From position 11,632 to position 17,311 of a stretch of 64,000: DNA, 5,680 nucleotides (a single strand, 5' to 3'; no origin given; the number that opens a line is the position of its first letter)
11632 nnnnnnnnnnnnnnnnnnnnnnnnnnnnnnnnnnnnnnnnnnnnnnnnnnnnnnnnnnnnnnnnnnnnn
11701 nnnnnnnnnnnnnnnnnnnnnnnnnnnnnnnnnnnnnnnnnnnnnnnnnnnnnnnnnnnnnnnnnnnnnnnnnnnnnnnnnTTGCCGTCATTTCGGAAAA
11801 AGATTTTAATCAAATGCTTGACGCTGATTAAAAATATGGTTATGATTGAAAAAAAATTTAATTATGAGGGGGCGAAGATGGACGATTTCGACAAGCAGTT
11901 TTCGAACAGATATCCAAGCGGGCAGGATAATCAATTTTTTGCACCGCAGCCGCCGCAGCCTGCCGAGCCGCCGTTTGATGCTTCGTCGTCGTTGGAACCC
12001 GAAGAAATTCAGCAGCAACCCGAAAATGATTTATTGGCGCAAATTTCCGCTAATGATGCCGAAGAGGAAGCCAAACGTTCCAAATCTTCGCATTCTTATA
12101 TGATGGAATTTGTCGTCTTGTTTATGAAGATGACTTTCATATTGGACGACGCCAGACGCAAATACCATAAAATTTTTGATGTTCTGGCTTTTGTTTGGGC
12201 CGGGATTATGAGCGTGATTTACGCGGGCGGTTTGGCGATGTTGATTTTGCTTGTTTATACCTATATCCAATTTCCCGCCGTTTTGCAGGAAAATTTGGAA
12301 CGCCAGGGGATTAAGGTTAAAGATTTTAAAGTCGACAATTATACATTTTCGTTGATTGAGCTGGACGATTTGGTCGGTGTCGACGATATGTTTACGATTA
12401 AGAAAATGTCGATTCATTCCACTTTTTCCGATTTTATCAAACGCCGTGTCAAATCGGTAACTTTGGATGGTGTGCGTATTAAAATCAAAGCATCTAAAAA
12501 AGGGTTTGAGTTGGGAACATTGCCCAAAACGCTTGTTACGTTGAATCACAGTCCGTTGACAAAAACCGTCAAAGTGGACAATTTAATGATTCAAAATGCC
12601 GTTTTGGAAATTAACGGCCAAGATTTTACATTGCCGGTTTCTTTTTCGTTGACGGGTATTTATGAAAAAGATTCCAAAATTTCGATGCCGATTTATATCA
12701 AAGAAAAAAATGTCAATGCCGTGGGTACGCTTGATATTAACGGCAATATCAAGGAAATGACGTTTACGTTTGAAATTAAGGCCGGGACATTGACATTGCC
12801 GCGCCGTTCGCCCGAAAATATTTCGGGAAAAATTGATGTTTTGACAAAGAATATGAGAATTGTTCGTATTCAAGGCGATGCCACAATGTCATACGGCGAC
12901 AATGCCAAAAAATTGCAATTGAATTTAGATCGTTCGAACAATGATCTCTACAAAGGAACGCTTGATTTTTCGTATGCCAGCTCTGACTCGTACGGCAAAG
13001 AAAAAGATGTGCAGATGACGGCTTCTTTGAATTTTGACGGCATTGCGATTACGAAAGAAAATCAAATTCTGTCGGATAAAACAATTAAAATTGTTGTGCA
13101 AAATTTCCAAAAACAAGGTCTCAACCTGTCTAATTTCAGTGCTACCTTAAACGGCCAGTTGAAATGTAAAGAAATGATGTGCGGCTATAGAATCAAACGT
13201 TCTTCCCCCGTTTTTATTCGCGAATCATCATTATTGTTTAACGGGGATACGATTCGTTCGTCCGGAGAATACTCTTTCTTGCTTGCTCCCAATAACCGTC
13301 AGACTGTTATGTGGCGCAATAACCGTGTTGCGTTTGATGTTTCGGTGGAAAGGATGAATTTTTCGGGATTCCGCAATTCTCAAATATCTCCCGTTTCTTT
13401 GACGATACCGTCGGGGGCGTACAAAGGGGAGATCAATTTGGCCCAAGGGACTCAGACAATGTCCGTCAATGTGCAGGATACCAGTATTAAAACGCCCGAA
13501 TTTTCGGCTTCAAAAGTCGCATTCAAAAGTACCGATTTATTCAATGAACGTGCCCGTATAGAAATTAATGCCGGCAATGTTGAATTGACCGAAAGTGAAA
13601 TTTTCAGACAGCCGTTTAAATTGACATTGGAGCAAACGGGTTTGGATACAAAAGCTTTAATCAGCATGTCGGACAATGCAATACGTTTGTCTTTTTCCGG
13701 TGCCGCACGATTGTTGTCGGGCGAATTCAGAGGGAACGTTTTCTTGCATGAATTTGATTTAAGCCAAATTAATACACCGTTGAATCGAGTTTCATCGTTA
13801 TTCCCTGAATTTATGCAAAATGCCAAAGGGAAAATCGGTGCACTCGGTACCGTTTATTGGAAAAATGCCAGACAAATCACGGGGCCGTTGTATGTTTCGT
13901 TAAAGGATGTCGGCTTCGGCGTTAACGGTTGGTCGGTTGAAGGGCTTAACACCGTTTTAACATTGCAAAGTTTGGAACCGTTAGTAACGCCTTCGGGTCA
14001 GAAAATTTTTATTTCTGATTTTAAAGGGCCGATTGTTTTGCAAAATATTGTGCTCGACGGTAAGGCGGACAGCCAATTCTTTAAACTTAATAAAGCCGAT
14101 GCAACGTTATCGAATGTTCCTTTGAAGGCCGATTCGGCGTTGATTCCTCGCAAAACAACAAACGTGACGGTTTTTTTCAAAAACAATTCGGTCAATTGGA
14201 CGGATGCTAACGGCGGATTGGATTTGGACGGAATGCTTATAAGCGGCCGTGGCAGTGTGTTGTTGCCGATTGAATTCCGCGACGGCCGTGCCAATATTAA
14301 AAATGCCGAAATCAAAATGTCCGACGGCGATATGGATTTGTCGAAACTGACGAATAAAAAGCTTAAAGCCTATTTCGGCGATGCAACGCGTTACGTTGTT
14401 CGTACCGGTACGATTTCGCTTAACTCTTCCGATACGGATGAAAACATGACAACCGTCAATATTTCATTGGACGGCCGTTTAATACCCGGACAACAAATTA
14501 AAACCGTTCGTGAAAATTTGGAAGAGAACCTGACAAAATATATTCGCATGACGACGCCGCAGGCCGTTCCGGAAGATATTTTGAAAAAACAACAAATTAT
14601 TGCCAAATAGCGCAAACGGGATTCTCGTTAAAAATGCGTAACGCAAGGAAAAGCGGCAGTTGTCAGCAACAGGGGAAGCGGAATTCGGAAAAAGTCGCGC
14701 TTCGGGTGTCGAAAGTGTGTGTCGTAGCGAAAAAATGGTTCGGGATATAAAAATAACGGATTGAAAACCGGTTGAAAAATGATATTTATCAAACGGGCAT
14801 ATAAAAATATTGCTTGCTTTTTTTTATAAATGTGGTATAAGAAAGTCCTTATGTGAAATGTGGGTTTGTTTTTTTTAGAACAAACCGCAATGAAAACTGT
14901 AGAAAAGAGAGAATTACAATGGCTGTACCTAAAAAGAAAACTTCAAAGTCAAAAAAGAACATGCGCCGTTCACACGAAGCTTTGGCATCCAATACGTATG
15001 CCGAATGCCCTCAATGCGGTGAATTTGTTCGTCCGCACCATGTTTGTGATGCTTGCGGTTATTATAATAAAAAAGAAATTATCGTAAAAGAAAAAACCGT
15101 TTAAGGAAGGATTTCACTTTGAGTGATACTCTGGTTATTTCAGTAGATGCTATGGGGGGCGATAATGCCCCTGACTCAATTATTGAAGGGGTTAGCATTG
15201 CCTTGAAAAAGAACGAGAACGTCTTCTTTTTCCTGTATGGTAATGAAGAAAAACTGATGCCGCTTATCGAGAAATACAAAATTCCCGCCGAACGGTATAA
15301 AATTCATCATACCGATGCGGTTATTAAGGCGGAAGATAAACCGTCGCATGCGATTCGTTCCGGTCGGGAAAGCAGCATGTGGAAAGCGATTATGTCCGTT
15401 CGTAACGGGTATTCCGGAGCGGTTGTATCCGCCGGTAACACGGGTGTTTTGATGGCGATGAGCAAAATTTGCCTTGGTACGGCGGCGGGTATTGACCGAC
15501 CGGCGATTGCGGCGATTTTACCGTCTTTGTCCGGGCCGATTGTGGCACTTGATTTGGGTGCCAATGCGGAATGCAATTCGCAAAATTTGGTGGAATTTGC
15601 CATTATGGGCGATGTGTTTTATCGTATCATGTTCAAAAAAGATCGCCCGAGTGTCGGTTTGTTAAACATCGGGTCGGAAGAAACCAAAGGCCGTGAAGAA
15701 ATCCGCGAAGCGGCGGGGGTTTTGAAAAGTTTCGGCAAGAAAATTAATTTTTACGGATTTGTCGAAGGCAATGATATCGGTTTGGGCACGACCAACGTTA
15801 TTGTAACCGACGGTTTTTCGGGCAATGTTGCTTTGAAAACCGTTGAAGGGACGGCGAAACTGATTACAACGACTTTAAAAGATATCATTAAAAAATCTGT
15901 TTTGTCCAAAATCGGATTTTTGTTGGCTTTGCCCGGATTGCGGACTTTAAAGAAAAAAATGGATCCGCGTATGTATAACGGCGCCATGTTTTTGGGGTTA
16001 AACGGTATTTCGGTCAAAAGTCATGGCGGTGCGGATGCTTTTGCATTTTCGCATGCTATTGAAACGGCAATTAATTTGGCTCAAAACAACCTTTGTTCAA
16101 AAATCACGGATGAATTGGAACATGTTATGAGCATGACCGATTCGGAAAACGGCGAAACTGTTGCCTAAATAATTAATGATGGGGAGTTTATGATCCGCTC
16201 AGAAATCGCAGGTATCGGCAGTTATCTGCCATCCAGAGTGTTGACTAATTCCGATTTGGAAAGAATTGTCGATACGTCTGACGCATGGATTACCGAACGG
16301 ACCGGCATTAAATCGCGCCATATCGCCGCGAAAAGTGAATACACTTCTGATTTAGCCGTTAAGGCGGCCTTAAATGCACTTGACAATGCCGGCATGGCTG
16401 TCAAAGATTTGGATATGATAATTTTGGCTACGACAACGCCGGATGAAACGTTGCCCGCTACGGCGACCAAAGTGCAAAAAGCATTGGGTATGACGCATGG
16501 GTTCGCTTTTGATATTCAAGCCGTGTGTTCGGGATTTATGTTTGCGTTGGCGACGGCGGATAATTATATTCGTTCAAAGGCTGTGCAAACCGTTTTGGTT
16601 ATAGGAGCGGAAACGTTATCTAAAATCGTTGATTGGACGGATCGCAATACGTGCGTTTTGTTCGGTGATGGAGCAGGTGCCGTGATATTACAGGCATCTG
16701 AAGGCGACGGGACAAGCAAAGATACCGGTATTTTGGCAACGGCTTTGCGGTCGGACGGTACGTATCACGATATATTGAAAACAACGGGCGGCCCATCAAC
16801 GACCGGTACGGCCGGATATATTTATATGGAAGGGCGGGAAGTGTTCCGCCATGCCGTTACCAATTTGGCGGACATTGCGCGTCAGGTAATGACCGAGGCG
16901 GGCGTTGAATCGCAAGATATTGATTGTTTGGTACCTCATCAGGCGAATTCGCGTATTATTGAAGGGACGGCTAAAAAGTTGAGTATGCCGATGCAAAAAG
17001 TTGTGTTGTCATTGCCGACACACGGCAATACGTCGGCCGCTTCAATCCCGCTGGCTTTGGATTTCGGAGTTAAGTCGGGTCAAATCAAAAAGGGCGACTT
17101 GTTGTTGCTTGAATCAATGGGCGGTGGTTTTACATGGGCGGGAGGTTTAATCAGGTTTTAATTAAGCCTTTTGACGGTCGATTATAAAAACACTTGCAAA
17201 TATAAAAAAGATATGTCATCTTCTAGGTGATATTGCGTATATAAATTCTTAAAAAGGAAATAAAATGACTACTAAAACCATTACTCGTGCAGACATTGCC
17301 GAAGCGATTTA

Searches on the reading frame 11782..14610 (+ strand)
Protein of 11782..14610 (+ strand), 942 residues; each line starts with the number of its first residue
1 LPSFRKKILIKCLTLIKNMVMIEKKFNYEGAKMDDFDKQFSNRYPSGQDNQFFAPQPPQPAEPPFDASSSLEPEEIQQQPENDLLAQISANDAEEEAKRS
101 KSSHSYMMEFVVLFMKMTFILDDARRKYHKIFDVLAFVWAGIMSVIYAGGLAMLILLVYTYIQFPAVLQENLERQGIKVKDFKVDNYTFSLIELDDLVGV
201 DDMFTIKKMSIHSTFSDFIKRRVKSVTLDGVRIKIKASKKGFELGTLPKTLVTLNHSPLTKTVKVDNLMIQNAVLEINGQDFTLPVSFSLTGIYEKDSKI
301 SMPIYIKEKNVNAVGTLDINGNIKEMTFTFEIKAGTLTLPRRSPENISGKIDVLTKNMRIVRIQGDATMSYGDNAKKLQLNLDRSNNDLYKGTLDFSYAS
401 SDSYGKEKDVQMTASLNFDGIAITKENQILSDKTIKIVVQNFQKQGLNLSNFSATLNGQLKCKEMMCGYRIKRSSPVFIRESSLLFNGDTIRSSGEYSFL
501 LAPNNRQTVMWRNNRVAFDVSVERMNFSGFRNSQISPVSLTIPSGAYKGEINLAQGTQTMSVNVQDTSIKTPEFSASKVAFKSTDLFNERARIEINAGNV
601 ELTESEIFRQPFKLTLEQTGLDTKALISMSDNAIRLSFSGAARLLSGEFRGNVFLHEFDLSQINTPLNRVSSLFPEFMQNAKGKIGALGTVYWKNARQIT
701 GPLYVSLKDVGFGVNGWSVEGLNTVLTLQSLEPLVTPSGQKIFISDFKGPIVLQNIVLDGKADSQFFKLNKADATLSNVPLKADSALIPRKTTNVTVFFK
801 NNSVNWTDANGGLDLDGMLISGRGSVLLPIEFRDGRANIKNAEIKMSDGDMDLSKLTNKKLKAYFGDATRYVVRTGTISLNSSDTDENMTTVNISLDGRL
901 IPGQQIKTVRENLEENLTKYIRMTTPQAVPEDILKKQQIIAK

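Call 69: search_protein_families(library=pfam, proteins=[window:11782-14610:+], max_evalue=0.00001)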
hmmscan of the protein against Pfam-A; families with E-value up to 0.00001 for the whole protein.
window:11782-14610:+ (942 aa): 1 family
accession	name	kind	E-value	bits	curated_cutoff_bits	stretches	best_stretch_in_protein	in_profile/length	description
PF11739.14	YdbH-like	-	9.5e-13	48.3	26.3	1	524-769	458-711/893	Intermembrane phospholipid transport protein YdbH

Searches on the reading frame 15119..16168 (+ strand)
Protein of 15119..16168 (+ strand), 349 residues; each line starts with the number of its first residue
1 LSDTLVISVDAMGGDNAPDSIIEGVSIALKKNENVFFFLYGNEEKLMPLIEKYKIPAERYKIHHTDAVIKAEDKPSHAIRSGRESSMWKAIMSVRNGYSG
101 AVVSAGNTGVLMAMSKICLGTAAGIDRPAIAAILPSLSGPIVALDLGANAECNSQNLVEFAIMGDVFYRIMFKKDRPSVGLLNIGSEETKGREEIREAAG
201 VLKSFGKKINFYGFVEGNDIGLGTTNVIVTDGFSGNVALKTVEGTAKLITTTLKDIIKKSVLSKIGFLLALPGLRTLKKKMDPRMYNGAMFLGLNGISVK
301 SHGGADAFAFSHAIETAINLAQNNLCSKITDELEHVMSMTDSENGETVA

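Call 69: search_protein_families(library=pfam, proteins=[window:15119-16168:+], max_evalue=0.00001)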
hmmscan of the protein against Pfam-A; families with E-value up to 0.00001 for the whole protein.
window:15119-16168:+ (349 aa): 1 family
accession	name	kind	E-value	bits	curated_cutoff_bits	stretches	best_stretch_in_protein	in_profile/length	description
PF02504.20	FA_synthesis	-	6.6e-102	341.3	29.1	1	6-327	2-323/324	Fatty acid synthesis protein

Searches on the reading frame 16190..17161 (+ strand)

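Call 69: search_protein_families(library=pfam, proteins=[window:16190-17161:+], max_evalue=0.00001)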
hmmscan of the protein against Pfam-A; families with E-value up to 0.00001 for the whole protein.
window:16190-17161:+ (323 aa): 3 families
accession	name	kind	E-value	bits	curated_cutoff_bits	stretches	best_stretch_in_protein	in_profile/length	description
PF08541.16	ACP_syn_III_C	-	1.6e-33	115.2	26.6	1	235-322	2-89/90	3-Oxoacyl-[acyl-carrier-protein (ACP)] synthase III C terminal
PF08545.16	ACP_syn_III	-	3.5e-32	110.6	24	1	107-190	1-80/80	3-Oxoacyl-[acyl-carrier-protein (ACP)] synthase III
PF00108.29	Thiolase_N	-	1.1e-08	35.2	26.4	1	36-147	7-119/260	Thiolase, N-terminal domain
